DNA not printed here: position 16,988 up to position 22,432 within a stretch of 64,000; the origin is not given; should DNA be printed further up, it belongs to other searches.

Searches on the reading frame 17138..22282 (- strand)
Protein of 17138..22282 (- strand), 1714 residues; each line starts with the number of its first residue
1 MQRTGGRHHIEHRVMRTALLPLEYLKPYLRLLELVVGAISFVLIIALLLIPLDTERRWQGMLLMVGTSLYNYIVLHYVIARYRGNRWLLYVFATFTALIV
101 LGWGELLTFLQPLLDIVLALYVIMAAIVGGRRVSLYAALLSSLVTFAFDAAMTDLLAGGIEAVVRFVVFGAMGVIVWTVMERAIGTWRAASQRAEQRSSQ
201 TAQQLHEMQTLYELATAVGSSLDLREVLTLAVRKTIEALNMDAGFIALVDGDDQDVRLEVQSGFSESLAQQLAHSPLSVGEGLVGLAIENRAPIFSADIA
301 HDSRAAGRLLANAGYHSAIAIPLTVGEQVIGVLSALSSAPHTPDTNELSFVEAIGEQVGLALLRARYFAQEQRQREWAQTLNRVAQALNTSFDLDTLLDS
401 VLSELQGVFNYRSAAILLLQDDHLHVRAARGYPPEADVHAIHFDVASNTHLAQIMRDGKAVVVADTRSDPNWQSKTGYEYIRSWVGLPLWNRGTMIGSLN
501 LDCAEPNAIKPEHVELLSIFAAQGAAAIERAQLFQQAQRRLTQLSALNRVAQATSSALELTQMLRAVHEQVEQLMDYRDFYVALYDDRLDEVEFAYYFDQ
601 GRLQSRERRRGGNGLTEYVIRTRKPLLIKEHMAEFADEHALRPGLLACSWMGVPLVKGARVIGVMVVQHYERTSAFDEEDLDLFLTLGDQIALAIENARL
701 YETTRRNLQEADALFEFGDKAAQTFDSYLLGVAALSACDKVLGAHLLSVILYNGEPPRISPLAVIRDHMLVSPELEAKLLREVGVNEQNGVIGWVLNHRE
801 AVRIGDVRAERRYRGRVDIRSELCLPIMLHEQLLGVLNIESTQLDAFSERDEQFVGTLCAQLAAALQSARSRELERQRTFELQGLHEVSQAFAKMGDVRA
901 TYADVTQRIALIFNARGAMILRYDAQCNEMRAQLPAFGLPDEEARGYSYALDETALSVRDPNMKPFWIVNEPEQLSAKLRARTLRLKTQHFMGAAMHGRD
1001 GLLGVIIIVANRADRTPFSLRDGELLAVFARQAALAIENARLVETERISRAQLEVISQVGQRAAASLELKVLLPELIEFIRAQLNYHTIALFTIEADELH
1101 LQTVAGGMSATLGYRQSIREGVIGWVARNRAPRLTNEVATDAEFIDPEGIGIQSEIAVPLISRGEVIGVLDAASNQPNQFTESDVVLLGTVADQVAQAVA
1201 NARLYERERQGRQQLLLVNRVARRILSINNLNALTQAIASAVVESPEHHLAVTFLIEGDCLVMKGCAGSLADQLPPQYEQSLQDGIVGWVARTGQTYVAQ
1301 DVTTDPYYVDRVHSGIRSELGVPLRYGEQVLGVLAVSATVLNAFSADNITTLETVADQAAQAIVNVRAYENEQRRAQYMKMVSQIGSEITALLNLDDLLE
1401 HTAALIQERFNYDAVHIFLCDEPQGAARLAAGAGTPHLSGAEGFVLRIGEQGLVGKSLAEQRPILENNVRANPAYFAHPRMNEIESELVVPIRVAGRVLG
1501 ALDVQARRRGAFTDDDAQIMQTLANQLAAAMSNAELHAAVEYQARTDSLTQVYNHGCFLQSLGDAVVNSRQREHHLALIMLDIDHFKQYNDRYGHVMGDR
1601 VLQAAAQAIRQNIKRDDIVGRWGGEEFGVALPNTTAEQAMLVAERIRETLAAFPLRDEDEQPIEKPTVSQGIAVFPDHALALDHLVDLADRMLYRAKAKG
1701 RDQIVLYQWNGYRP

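Call 79: search_protein_families(library=pfam, proteins=[window:17138-22282:-], max_evalue=0.00001)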
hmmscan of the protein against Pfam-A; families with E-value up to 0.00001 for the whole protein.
window:17138-22282:- (1714 aa): 6 families
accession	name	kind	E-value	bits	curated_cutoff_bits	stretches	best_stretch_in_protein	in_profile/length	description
PF13185.12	GAF_2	-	2.5e-140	462.1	28.6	7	222-362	2-135/136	GAF domain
PF01590.32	GAF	-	1.1e-118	392.1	22.4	8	1394-1530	1-132/133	GAF domain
PF13492.12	GAF_3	-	1.1e-70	236.5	27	6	560-697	2-129/129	GAF domain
PF00990.26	GGDEF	-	2.1e-46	158.1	23.8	1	1545-1703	2-161/161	Diguanylate cyclase, GGDEF domain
PF11849.14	DUF3369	-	1.5e-08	35.6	27.2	0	1015-1044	137-166/168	Domain of unknown function (DUF3369)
PF15714.11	SpoVT_C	-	3.4e-06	27.6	27.5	0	1144-1194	71-122/128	Stage V sporulation protein T C-terminal, transcription factor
